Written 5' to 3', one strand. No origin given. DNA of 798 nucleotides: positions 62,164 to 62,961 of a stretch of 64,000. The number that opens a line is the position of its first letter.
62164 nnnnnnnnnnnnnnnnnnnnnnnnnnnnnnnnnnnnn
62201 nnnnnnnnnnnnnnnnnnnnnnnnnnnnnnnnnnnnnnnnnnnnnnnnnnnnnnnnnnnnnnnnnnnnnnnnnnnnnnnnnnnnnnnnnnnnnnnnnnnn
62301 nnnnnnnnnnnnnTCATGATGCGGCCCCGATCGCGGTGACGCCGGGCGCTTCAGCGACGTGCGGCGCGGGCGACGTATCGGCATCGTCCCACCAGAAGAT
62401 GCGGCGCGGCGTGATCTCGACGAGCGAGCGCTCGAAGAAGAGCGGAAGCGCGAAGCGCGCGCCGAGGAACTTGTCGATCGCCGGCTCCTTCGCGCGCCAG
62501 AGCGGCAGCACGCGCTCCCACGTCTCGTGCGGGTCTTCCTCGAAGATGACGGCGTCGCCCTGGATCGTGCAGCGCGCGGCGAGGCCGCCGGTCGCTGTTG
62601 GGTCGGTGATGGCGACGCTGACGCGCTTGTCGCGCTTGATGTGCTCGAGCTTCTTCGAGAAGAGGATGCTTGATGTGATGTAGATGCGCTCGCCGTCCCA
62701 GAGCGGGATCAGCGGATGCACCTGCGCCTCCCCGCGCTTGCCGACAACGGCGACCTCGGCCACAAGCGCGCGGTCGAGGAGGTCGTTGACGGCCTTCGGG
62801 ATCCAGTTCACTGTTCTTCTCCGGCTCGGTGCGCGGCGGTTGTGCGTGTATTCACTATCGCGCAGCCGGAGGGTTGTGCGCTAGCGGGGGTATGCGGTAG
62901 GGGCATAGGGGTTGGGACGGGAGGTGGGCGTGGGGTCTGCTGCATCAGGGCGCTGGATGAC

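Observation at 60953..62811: PPOX-like flavin domain fused to a UbiA/MenA prenyltransferase, co-transcribed with a stand-alone PPOX paralogue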

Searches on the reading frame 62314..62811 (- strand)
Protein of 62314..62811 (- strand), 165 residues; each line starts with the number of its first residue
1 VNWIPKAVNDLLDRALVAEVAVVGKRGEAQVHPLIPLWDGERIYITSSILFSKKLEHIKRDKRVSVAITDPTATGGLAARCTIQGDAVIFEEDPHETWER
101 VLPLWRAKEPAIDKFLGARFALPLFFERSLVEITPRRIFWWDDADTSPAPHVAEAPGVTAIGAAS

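Call 3: search_protein_families(library=pfam, proteins=[window:62314-62811:-], max_evalue=0.1)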
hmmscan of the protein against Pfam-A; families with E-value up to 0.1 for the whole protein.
window:62314-62811:- (165 aa): 1 family
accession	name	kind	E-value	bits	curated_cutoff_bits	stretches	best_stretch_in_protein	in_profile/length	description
PF01243.27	PNPOx_N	-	2.6e-06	28.2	28.1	1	5-138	2-116/120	Pyridoxamine 5'-phosphate oxidase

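Call 4: search_protein_families(library=ncbifam, proteins=[window:62314-62811:-], max_evalue=0.1)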
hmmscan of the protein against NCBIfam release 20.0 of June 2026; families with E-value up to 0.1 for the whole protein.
window:62314-62811:- (165 aa): 3 families
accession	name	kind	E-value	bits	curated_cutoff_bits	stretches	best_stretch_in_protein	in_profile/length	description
TIGR03618.1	Rv1155_F420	subfamily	1.4e-08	35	79.05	1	9-113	2-104/127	TIGR03618 family F420-dependent PPOX class oxidoreductase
TIGR03667.1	Rv3369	hypoth_equivalog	4e-05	23.5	125.3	1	5-96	4-91/130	TIGR03667 family PPOX class F420-dependent oxidoreductase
TIGR04023.1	PPOX_MSMEG_5819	subfamily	0.0013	18.6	85.6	1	15-95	12-96/115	PPOX class F420-dependent oxidoreductase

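Call 25: find_homologous_proteins(query=window:62314-62811:-)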
Query window:62314-62811:- (165 aa): 2103 proteins with E <= 0.001 among 2269 candidates; the best 120 are listed.
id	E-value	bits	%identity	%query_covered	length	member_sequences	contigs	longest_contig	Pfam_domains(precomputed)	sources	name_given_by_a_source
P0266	1.4e-105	369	100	100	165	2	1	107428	PF01243.28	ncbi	-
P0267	5.0e-76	272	71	95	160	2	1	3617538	PF01243.28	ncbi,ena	-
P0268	3.3e-75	270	76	93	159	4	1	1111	PF01243.28,PF12900.14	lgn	-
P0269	8.9e-75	268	73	95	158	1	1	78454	PF01243.28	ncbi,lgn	ncbi:MAG: pyridoxamine 5'-phosphate oxidase family protein [Dehalococcoidia bacterium]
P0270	5.9e-74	266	75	94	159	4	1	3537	PF01243.28,PF12900.14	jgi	jgi:nitroimidazol reductase NimA-like FMN-containing flavoprotein (pyridoxamine 5'-phosphate oxidase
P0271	8.0e-74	265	73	97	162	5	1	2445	PF01243.28,PF12900.14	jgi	jgi:general stress protein 26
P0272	1.2e-73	265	71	95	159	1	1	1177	PF01243.28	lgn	-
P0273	9.4e-73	262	71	93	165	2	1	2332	PF01243.28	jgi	jgi:general stress protein 26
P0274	1.4e-72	261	72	95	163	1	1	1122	PF01243.28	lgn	-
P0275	2.0e-72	261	74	90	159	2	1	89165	PF01243.28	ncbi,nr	ncbi:MAG: pyridoxamine 5'-phosphate oxidase family protein [Dehalococcoidia bacterium]|nr:pyridoxami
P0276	2.1e-72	261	73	97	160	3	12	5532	PF01243.28,PF12900.14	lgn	-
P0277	7.5e-72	259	71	95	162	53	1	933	PF01243.28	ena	-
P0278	9.7e-72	258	71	93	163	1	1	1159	PF01243.28,PF12900.14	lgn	-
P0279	1.3e-71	258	72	93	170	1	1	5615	PF01243.28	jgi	-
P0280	1.3e-71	258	69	93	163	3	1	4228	PF01243.28,PF12900.14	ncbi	-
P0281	2.3e-71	257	70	94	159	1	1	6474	PF01243.28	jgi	-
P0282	3.3e-71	257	70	96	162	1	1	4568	PF01243.28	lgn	-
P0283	3.3e-71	257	74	94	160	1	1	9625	PF01243.28,PF12900.14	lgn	-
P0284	4.6e-71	256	75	92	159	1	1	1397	PF01243.28,PF12900.14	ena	-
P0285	8.1e-71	255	70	96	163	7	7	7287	PF01243.28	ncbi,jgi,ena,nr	ncbi:MAG TPA: pyridoxamine 5'-phosphate oxidase family protein [Dehalococcoidia bacterium]|nr:pyrido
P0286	9.4e-71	255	72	93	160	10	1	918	PF01243.28,PF12900.14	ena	-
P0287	3.1e-70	254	71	97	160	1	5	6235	PF01243.28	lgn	-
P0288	5.5e-70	253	69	93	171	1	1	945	PF01243.28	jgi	jgi:general stress protein 26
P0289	6.6e-70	252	71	92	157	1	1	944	PF01243.28,PF12900.14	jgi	jgi:general stress protein 26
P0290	8.6e-70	252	69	95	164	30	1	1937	PF01243.28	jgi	jgi:general stress protein 26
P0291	1.2e-69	252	72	91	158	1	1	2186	PF01243.28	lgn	-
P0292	1.2e-69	252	71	93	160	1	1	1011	PF01243.28,PF12900.14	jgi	jgi:general stress protein 26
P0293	1.5e-69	251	72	92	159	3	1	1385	PF01243.28,PF12900.14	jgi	jgi:nitroimidazol reductase NimA-like FMN-containing flavoprotein (pyridoxamine 5'-phosphate oxidase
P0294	1.6e-69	251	69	93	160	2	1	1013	PF01243.28,PF12900.14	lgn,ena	-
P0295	1.7e-69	251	70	93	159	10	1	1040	PF01243.28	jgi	-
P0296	1.9e-69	251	69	95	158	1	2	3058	PF01243.28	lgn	-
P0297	2.2e-69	251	70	94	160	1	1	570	PF01243.28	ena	-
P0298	2.5e-69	251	69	96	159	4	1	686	PF01243.28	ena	-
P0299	2.6e-69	251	69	93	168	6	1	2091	PF01243.28,PF12900.14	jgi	jgi:nitroimidazol reductase NimA-like FMN-containing flavoprotein (pyridoxamine 5'-phosphate oxidase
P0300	2.9e-69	250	68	95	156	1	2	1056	PF01243.28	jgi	jgi:general stress protein 26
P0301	3.1e-69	250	69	97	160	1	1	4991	PF01243.28,PF12900.14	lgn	-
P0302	3.3e-69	250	71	92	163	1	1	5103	PF01243.28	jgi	jgi:nitroimidazol reductase NimA-like FMN-containing flavoprotein (pyridoxamine 5'-phosphate oxidase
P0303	5.1e-69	250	71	93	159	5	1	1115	PF01243.28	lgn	-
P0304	5.1e-69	250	70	95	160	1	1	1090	PF01243.28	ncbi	-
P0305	5.6e-69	249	69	96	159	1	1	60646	PF01243.28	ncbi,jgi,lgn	jgi:general stress protein 26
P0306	6.0e-69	249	68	97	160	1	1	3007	PF01243.28,PF12900.14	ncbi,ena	-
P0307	7.1e-69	249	70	94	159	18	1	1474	PF01243.28,PF12900.14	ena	-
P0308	7.5e-69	249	71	97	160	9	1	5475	PF01243.28,PF12900.14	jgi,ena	-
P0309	8.3e-69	249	68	94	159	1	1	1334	PF01243.28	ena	-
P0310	8.7e-69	249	69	94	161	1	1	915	PF01243.28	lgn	-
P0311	9.2e-69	249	67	97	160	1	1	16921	PF01243.28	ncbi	-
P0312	9.6e-69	249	69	95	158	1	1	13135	PF01243.28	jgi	jgi:general stress protein 26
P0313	1.2e-68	248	68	94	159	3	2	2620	PF01243.28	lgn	-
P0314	1.3e-68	248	67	97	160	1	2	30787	PF01243.28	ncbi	-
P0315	1.7e-68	248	68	94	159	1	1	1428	PF01243.28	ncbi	-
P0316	2.0e-68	248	70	92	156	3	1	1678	PF01243.28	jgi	jgi:general stress protein 26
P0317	2.2e-68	247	67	97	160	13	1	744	PF01243.28,PF12900.14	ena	-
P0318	2.7e-68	247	70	94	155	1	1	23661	PF01243.28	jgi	jgi:general stress protein 26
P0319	2.7e-68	247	68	97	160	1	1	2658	PF01243.28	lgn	-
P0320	4.4e-68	246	67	95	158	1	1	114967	PF01243.28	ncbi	-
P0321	5.3e-68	246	69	95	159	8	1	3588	PF01243.28,PF12900.14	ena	-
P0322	5.3e-68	246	69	95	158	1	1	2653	PF01243.28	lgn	-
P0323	5.9e-68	246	68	97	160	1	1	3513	PF01243.28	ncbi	-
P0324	6.0e-68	246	72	92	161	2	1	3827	PF01243.28,PF12900.14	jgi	jgi:nitroimidazol reductase NimA-like FMN-containing flavoprotein (pyridoxamine 5'-phosphate oxidase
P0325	6.3e-68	246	66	94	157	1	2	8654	PF01243.28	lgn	-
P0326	6.5e-68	246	67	95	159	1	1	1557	PF01243.28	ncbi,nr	ncbi:MAG: pyridoxamine 5'-phosphate oxidase family protein [Gemmatimonadales bacterium]|nr:pyridoxam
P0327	7.5e-68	246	71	93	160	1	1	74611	PF01243.28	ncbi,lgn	-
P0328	8.5e-68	246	68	95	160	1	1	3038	PF01243.28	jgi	jgi:general stress protein 26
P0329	8.5e-68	246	68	92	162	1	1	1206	PF01243.28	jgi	jgi:general stress protein 26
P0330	8.8e-68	246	71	88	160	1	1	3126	PF01243.28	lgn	-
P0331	9.1e-68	245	67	96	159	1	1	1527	PF01243.28,PF12900.14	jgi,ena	-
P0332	9.5e-68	245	75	83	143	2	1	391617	PF01243.28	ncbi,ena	-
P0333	1.1e-67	245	66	95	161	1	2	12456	PF01243.28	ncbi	-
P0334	1.2e-67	245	69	97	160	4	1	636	PF01243.28,PF12900.14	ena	-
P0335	1.3e-67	245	66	93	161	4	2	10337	PF01243.28,PF12900.14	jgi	jgi:general stress protein 26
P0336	1.5e-67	245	67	95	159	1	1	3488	PF01243.28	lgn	-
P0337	1.6e-67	245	70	93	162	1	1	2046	PF01243.28,PF12900.14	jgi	jgi:general stress protein 26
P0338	1.6e-67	245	67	96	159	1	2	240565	PF01243.28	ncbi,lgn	-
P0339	2.0e-67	244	70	94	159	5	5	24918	PF01243.28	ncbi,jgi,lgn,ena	-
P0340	2.3e-67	244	69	93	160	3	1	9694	PF01243.28,PF12900.14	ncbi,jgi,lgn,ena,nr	ncbi:MAG TPA: pyridoxamine 5'-phosphate oxidase family protein [Dehalococcoidia bacterium]|nr:pyrido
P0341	2.3e-67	244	69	93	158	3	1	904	PF01243.28,PF12900.14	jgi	jgi:general stress protein 26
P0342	2.4e-67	244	68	95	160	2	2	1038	PF01243.28,PF12900.14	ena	-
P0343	2.6e-67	244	69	95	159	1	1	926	PF01243.28,PF12900.14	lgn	-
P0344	3.0e-67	244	68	93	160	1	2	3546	PF01243.28,PF12900.14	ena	-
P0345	4.0e-67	243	69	94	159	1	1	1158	PF01243.28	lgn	-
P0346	5.1e-67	243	69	95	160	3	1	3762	PF01243.28,PF12900.14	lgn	-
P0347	5.2e-67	243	68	94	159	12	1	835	PF01243.28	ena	-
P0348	5.3e-67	243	68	96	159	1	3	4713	PF01243.28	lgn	-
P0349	6.4e-67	243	67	92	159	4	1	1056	PF01243.28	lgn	-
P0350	7.3e-67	243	71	92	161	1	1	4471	PF01243.28,PF12900.14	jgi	jgi:general stress protein 26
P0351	7.4e-67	243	68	92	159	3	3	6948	PF01243.28,PF12900.14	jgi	jgi:general stress protein 26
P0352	9.5e-67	242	66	96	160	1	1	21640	PF01243.28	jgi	jgi:general stress protein 26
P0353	1.0e-66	242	68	94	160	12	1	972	PF01243.28,PF12900.14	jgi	-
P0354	1.2e-66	242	66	94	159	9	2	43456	PF01243.28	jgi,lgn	-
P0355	1.2e-66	242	68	95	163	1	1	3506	PF01243.28,PF12900.14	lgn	-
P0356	1.2e-66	242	68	94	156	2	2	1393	PF01243.28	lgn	-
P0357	1.2e-66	242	67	95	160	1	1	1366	PF01243.28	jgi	jgi:general stress protein 26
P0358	1.2e-66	242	66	94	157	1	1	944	PF01243.28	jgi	jgi:general stress protein 26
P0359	1.3e-66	242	67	95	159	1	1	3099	PF01243.28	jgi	jgi:general stress protein 26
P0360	1.5e-66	242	71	93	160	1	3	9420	PF01243.28,PF12900.14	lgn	-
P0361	1.6e-66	241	65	96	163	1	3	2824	PF01243.28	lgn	-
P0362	2.2e-66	241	66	88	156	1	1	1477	PF01243.28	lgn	-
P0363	2.3e-66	241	69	91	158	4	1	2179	PF01243.28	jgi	jgi:general stress protein 26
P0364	2.4e-66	241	65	96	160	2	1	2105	PF01243.28,PF12900.14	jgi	jgi:general stress protein 26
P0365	2.6e-66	241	65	97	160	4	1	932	PF01243.28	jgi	-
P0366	2.7e-66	241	70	94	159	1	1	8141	PF01243.28,PF12900.14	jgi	jgi:general stress protein 26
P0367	3.2e-66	240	66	97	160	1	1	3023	PF01243.28,PF12900.14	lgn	-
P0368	3.2e-66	240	63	97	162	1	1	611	PF01243.28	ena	-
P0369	3.4e-66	240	65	95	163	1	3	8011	PF01243.28,PF12900.14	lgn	-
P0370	3.6e-66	240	71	89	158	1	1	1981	PF01243.28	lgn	-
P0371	3.8e-66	240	68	96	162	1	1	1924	PF01243.28,PF12900.14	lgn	-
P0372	4.6e-66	240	67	97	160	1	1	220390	PF01243.28,PF12900.14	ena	-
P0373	5.2e-66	240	65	95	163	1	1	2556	PF01243.28,PF12900.14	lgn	-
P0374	5.6e-66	240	66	95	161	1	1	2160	PF01243.28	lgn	-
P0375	6.0e-66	240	66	95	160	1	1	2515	PF01243.28,PF12900.14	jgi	jgi:nitroimidazol reductase NimA-like FMN-containing flavoprotein (pyridoxamine 5'-phosphate oxidase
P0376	7.7e-66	239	66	92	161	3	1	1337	PF01243.28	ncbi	-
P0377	7.7e-66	239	68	95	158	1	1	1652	PF01243.28,PF12900.14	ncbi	-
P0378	8.0e-66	239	66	94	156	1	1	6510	PF01243.28,PF12900.14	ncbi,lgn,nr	ncbi:MAG TPA: pyridoxamine 5'-phosphate oxidase family protein [Dehalococcoidia bacterium]|nr:pyrido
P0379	1.5e-65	238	65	94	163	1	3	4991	PF01243.28,PF12900.14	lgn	-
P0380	1.6e-65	238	70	92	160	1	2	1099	PF01243.28,PF12900.14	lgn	-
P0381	1.8e-65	238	69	87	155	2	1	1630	PF01243.28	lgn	-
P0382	1.9e-65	238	68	94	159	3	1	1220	PF01243.28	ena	-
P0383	2.2e-65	238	62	97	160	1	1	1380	PF01243.28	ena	-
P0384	2.3e-65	238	66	94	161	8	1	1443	PF01243.28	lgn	-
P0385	2.3e-65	238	63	97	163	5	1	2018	PF01243.28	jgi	jgi:general stress protein 26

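Call 28: search_solved_structures(query=A3, max_evalue=0.01, show_alignments=1)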
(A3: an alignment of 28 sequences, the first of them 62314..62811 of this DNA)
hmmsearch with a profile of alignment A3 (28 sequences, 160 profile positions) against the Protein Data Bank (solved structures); distinct sequences matched with E-value up to 0.01: 1.
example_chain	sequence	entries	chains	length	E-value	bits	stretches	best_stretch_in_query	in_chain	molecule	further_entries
3f7e_A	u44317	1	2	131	0.00012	25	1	1-72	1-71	Pyridoxamine 5'-phosphate oxidase-related, FMN-binding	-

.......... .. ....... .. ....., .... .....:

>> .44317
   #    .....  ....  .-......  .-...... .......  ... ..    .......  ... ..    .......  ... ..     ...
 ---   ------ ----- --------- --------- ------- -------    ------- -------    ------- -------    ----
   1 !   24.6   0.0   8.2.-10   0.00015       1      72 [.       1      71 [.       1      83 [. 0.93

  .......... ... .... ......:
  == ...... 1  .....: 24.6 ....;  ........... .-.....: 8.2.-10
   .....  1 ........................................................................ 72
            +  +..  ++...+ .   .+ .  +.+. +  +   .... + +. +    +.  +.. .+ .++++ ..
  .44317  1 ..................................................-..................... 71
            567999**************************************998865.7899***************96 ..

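Call 65: search_solved_structures(query=A3, max_evalue=10, show_alignments=5)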
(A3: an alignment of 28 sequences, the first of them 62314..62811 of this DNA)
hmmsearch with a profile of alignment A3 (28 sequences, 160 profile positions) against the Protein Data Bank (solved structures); distinct sequences matched with E-value up to 10: 4.
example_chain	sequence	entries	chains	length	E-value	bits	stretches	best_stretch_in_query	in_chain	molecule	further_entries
3f7e_A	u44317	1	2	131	0.00012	25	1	1-72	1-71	Pyridoxamine 5'-phosphate oxidase-related, FMN-binding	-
2hq9_A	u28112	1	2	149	0.59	12.9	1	10-72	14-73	Mll6688 protein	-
2hq7_A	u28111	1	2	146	0.93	12.2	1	9-82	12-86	Protein, related to general stress protein 26(GS26) of B.subtilis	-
8d4w_A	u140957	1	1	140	0.95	12.2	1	25-47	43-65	Cell entry (Mce) related family protein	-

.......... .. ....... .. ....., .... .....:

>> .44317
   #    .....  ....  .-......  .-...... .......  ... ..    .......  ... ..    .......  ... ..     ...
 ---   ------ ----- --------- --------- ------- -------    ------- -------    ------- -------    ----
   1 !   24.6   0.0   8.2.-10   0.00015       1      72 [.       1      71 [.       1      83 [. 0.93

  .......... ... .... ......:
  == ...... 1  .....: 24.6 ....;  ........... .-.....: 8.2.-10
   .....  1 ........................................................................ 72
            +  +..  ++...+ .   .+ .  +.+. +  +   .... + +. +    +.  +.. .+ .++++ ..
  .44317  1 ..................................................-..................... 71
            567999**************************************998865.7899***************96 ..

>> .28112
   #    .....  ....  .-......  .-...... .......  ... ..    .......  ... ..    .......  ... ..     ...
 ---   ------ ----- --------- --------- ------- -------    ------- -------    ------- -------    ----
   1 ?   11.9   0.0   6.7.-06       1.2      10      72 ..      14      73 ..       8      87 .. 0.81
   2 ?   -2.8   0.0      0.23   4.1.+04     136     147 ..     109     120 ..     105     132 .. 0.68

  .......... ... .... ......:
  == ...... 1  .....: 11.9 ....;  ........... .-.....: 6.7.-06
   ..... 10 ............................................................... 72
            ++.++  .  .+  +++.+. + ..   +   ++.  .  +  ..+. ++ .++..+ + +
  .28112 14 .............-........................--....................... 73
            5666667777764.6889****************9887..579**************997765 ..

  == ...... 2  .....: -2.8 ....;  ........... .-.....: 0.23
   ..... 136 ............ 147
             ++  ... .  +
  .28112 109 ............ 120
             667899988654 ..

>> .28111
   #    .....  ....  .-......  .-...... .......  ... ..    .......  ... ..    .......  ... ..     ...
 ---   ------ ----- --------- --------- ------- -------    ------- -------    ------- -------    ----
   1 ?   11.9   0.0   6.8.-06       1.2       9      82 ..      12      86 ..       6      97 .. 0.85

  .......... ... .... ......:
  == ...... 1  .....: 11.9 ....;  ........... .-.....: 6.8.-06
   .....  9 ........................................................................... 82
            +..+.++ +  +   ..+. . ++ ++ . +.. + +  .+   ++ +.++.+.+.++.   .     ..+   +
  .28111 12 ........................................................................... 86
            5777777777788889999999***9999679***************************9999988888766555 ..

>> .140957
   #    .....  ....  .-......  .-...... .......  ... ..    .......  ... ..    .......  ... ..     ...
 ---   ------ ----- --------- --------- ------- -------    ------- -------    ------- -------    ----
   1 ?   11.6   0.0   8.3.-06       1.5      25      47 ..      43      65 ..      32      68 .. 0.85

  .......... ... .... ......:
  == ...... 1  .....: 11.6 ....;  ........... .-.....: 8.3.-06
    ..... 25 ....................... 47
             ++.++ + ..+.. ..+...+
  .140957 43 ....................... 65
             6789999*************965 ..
